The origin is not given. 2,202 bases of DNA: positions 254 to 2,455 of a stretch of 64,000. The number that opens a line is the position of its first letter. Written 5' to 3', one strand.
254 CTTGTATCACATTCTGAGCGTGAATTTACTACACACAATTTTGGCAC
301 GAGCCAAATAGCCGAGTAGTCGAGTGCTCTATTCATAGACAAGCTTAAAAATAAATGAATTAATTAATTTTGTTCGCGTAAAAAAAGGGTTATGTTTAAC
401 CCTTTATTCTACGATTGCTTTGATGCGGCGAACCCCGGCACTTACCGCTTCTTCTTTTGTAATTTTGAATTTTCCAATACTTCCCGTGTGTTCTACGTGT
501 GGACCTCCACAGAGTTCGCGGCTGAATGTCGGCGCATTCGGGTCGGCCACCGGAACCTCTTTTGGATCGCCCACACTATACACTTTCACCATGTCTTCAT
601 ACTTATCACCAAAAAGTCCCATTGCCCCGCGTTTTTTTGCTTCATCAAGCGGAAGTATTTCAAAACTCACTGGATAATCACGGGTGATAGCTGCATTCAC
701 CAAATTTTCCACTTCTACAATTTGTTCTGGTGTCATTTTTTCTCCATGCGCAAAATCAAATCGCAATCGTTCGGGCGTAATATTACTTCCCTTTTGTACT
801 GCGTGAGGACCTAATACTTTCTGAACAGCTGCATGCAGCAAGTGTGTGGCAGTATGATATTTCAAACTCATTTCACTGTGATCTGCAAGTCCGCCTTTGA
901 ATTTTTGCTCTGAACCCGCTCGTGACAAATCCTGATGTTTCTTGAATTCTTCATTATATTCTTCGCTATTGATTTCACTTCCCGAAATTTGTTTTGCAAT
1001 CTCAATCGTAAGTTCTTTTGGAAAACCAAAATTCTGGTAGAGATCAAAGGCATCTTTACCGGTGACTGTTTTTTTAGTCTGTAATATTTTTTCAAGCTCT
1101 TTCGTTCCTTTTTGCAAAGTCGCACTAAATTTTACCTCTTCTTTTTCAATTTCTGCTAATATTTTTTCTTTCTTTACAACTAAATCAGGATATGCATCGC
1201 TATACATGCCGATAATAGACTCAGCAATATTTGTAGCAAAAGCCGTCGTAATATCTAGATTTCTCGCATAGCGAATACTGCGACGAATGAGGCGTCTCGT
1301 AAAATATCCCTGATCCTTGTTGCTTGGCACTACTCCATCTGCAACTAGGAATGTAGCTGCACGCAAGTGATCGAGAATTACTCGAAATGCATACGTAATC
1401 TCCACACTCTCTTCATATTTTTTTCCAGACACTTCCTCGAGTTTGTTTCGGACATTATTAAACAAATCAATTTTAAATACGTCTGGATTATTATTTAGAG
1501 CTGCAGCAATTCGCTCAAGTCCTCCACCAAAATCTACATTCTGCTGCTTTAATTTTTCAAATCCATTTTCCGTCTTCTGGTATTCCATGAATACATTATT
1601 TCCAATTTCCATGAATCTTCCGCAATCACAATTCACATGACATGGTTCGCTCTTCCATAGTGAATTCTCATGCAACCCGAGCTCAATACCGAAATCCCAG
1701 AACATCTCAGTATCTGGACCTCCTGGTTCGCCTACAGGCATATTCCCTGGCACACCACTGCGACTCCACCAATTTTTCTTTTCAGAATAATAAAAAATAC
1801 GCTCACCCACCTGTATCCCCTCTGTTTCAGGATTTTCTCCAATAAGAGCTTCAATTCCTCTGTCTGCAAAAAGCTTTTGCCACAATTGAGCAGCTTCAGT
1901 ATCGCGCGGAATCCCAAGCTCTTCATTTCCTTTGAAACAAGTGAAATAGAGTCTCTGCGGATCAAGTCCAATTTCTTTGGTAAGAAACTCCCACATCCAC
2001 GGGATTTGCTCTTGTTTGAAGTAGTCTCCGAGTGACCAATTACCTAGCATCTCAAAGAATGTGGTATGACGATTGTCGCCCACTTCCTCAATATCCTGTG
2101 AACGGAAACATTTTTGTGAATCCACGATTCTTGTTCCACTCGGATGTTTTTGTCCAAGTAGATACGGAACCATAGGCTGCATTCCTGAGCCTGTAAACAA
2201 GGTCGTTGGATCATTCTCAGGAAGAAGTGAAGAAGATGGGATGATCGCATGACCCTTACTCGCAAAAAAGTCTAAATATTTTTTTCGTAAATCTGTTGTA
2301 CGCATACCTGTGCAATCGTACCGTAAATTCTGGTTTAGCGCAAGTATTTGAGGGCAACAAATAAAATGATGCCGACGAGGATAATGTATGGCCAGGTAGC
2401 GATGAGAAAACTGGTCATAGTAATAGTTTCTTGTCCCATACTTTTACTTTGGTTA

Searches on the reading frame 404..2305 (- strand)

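Call 99: search_protein_families(library=pfam, proteins=[window:404-2305:-], max_evalue=0.00001)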
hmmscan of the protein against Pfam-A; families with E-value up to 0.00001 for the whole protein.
window:404-2305:- (633 aa): 2 families
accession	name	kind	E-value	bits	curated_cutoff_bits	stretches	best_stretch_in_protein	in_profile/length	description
PF01411.24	tRNA-synt_2c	-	2.2e-121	406.5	30.3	1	6-472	2-437/552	tRNA synthetases class II (A)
PF07973.19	tRNA_SAD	-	1.5e-16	60.5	24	1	573-628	1-43/44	Threonyl and Alanyl tRNA synthetase second additional domain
